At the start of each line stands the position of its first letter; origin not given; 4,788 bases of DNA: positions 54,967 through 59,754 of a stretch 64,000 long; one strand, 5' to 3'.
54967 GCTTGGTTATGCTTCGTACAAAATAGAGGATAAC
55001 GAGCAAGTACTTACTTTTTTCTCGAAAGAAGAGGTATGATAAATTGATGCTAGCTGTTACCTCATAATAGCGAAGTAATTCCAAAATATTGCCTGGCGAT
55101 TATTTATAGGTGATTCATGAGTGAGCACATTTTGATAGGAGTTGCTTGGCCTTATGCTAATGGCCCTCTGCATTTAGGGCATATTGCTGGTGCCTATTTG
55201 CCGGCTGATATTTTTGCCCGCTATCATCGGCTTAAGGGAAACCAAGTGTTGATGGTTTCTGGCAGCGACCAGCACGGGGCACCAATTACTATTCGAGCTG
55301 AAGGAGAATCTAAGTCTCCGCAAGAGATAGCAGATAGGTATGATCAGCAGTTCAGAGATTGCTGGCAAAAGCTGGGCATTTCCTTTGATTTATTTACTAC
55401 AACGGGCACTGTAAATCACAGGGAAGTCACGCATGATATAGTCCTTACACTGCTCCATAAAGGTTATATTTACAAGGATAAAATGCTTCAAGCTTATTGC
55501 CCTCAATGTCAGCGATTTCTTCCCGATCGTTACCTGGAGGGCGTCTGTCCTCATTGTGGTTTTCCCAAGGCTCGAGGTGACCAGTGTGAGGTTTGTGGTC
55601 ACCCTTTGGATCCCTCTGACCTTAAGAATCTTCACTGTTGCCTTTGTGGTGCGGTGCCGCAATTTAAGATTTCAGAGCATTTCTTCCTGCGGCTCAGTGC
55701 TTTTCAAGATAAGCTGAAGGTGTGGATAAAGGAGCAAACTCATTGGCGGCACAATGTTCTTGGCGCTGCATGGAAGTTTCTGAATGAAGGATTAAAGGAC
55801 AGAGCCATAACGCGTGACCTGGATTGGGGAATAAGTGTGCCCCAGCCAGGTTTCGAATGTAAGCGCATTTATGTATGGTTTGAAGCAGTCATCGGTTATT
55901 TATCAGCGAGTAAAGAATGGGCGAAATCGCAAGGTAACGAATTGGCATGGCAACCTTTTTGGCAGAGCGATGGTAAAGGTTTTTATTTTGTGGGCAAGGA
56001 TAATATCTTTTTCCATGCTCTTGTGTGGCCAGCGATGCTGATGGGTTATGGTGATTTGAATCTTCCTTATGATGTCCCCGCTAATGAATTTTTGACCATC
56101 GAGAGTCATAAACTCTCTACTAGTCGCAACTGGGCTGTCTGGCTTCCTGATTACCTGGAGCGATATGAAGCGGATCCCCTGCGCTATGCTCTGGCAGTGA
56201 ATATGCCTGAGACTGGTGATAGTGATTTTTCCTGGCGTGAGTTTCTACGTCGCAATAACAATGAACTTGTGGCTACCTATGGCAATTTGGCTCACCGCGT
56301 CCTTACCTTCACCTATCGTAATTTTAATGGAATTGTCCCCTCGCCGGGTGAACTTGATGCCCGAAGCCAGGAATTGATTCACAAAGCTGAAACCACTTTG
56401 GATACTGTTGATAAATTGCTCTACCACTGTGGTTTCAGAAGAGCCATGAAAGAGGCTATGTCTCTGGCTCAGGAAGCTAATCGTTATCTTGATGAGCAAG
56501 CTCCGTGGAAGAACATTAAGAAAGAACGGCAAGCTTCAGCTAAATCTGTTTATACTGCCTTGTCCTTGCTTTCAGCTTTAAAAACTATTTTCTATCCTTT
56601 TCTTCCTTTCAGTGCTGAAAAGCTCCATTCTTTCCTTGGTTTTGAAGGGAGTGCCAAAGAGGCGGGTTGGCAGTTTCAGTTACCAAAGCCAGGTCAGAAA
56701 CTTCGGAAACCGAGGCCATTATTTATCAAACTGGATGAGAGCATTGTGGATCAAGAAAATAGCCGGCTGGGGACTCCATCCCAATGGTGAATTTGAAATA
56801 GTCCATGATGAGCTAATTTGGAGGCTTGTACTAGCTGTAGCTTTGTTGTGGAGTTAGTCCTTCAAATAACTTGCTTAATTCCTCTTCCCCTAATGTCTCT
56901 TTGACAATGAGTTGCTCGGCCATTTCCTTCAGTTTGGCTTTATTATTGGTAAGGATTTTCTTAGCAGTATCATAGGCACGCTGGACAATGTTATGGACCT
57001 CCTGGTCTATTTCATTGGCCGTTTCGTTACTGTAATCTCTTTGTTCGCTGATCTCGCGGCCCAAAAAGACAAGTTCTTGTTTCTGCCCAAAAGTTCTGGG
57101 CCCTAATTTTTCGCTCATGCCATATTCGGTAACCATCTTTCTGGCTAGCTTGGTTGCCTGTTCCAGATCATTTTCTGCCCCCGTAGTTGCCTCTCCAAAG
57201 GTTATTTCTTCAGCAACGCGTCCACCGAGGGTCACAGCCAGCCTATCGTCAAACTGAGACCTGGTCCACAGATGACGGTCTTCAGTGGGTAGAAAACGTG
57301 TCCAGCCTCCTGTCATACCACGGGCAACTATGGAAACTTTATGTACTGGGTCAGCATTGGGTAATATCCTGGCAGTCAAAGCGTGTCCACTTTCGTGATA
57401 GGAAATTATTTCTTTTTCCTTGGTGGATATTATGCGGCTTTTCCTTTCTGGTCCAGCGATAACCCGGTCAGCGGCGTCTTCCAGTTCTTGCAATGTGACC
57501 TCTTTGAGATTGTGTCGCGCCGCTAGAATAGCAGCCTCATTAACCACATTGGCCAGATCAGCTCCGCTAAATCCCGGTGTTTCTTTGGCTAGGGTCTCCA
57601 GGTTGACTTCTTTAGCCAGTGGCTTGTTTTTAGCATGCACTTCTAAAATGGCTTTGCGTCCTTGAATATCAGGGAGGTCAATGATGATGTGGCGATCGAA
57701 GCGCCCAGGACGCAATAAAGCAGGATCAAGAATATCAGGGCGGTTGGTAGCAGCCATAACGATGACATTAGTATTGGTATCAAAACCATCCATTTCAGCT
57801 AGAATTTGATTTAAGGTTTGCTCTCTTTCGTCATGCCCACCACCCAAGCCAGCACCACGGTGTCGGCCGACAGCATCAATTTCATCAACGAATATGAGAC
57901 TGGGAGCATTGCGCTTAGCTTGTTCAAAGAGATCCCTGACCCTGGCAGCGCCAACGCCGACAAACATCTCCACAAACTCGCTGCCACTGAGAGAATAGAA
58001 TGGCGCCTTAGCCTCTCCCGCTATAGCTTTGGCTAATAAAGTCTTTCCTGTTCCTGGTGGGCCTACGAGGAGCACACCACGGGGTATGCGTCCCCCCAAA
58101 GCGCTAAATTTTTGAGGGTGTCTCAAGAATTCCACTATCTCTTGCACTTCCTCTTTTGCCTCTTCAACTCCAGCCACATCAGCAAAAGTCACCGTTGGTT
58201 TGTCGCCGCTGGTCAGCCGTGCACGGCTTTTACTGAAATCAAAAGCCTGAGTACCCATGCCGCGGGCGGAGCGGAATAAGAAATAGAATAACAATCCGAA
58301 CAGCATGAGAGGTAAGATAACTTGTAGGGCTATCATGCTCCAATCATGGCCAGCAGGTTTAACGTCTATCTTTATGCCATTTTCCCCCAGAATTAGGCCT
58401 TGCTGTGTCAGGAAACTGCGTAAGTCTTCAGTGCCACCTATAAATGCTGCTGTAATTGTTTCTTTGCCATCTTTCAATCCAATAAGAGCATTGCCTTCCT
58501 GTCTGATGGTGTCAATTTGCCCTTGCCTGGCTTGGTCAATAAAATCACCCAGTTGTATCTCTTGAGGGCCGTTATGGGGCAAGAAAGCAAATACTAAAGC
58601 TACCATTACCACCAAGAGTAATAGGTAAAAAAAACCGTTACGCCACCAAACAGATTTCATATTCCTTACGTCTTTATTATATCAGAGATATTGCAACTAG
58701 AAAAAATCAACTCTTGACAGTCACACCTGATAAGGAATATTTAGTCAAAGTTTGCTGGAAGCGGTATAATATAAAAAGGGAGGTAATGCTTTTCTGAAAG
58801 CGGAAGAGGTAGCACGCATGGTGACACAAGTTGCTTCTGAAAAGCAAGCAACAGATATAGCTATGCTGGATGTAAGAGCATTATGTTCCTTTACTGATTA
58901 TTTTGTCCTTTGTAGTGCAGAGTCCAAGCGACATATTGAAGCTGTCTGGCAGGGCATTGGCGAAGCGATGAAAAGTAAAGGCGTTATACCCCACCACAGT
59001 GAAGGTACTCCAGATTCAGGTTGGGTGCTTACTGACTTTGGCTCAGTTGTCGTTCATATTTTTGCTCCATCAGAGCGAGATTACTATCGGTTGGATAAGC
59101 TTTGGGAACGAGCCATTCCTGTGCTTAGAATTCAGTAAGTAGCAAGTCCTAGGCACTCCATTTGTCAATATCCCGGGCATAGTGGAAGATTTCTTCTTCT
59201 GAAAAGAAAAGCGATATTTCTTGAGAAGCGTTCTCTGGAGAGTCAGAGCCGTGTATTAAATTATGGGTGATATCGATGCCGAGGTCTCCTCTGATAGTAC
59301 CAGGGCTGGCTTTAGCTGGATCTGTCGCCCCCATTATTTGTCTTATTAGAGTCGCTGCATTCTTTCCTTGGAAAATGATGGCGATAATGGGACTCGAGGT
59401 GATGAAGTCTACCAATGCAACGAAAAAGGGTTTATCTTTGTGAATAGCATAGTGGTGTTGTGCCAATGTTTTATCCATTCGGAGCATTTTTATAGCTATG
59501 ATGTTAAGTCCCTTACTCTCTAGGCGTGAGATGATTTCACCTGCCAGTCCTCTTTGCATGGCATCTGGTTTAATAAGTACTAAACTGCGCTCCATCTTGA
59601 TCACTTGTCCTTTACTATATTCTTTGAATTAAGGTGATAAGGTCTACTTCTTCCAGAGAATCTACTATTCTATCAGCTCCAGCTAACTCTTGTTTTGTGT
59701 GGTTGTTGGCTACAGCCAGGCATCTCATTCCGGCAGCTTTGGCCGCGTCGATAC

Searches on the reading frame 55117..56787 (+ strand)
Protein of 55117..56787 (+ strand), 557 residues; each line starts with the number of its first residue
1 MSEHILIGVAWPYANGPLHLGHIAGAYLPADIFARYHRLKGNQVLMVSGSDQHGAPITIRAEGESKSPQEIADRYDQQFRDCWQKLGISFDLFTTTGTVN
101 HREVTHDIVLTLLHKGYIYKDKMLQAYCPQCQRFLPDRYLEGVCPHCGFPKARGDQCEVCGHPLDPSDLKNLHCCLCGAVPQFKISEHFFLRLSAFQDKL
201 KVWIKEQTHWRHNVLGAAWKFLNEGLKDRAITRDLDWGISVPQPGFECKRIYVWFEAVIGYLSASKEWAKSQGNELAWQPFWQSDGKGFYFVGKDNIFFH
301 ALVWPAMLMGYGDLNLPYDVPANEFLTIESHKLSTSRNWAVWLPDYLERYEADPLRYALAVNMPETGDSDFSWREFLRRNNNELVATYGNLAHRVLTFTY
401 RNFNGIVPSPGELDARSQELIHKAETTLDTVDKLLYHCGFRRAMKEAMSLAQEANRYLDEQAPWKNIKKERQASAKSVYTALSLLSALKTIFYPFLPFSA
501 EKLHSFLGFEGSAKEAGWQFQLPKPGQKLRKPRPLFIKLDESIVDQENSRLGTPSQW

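Call 92: search_protein_families(library=ncbifam, proteins=[window:55117-56787:+], max_evalue=1e-10)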
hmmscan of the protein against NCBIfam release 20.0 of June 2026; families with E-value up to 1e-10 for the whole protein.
window:55117-56787:+ (557 aa): 15 families
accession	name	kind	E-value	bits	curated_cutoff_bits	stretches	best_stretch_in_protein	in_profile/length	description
NF001100.0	PRK00133.1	equivalog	1.3e-184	615.5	587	1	2-549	4-541/676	methionine--tRNA ligase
TIGR00398.1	metG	equivalog_domain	2e-158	528.4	336.35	1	6-540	2-530/530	methionine--tRNA ligase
NF008900.0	PRK12267.1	equivalog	2.3e-94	317.1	598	1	5-542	6-513/648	methionine--tRNA ligase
NF008859.0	PRK11893.2-1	equivalog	1.3e-62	212.4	553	1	6-380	5-377/498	methionine--tRNA ligase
NF008860.0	PRK11893.2-2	equivalog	7.9e-50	170.4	761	2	290-513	330-553/583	methionine--tRNA ligase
NF008863.0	PRK11893.2-5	equivalog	5.7e-44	150.6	551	1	4-515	6-492/531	methionine--tRNA ligase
NF009687.0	PRK13208.1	equivalog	1.8e-26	92.6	738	1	12-132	47-181/801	valine--tRNA ligase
NF008861.0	PRK11893.2-3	equivalog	1.9e-26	92.8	633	1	4-169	7-174/496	methionine--tRNA ligase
NF008957.0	PRK12300.1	subfamily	3.2e-26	91.6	677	1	3-61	32-89/946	leucine--tRNA ligase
TIGR00392.1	ileS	equivalog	9e-20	70.4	621.4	1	12-135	45-186/861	isoleucine--tRNA ligase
TIGR00422.1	valS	equivalog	1e-18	66.8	612.1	0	9-133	39-180/863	valine--tRNA ligase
TIGR00395.1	leuS_arch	equivalog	4.3e-18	64.7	648.5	0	3-64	25-85/938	leucine--tRNA ligase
TIGR00396.1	leuS_bact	equivalog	4.7e-17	61.4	548.4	1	10-149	36-179/843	leucine--tRNA ligase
NF000540.1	alt_ValS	exception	2.5e-14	52.2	900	0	11-60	41-89/827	valine--tRNA ligase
NF004349.1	PRK05729.1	equivalog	3e-14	52.2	704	0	12-137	39-182/860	valine--tRNA ligase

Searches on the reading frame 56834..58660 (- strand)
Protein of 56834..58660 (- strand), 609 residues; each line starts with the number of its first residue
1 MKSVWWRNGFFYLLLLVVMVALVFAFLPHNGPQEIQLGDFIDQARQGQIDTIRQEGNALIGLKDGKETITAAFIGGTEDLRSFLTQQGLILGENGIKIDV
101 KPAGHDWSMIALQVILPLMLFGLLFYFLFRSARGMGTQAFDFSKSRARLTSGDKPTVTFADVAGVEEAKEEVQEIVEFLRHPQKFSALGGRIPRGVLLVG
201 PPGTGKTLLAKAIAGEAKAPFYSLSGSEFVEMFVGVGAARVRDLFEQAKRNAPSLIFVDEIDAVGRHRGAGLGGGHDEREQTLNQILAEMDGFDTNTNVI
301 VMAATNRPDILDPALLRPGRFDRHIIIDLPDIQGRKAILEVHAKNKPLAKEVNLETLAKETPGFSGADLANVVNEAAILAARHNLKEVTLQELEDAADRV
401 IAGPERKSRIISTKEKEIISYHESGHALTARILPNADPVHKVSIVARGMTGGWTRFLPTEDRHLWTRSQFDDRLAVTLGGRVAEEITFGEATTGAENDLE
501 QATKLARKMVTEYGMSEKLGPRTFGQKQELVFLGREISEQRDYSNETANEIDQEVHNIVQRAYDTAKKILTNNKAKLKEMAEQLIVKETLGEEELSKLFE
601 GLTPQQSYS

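Call 92: search_protein_families(library=ncbifam, proteins=[window:56834-58660:-], max_evalue=1e-10)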
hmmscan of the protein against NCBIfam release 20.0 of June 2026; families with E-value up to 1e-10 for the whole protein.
window:56834-58660:- (609 aa): 10 families
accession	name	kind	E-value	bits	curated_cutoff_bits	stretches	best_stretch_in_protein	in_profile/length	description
TIGR01241.2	FtsH_fam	equivalog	3.2e-249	828.7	600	1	14-595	5-598/598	ATP-dependent zinc metalloprotease FtsH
NF008004.0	PRK10733.1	equivalog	6.3e-189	629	1008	1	8-595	4-589/644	ATP-dependent zinc metalloprotease FtsH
NF003069.1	PRK03992.1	subfamily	1.8e-93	313.7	500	1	153-402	124-374/379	proteasome-activating nucleotidase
TIGR01242.2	TIGR01242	subfamily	1.9e-88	296.9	500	1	153-402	107-357/362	proteasome-activating nucleotidase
TIGR01243.1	CDC48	subfamily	1.2e-78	265.2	802.65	1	154-400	447-692/733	CDC48 family AAA ATPase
NF047747.1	PrtsmActNtasePan2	equivalog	5.6e-77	259.6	700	1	152-400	143-392/397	proteasome-activating nucleotidase Pan2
NF047748.1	PrtsmActNtasePan1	equivalog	8.5e-75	252.3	750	1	146-406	133-395/405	proteasome-activating nucleotidase Pan1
TIGR03689.1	pup_AAA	equivalog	4.5e-45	154.3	504.75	1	148-353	170-389/512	proteasome ATPase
NF041006.2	cell_div_CdvC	equivalog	4.7e-45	154.1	650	1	148-384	91-326/370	cell division protein CdvC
NF042959.1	IteA_antiphage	equivalog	1.4e-34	119.9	510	1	144-406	76-330/367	anti-phage ATPase IteA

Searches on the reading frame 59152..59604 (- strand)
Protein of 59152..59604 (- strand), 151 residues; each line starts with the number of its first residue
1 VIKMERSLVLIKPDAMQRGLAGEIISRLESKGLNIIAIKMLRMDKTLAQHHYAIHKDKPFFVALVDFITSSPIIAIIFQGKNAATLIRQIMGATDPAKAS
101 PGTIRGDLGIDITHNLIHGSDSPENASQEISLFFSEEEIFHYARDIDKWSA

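Call 92: search_protein_families(library=ncbifam, proteins=[window:59152-59604:-], max_evalue=1e-10)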
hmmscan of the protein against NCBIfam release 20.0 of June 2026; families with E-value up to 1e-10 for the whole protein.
window:59152-59604:- (151 aa): 6 families
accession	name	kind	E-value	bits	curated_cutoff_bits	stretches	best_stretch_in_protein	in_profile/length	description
NF001908.0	PRK00668.1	equivalog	2.5e-59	199.1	155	1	3-141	2-140/141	nucleoside-diphosphate kinase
NF011112.0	PRK14540.1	equivalog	4.9e-46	155.9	202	1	4-136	2-134/135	nucleoside-diphosphate kinase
NF011116.0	PRK14545.1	equivalog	2.8e-38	131.2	217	1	5-140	4-139/139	nucleoside-diphosphate kinase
NF011113.0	PRK14541.1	equivalog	1.6e-37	128.7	255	1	4-140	1-137/140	nucleoside-diphosphate kinase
NF011114.0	PRK14542.1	equivalog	1.6e-32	112.1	250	1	4-140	1-137/137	nucleoside-diphosphate kinase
NF011115.0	PRK14543.1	equivalog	2e-32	112.4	287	1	4-145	5-161/169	nucleoside-diphosphate kinase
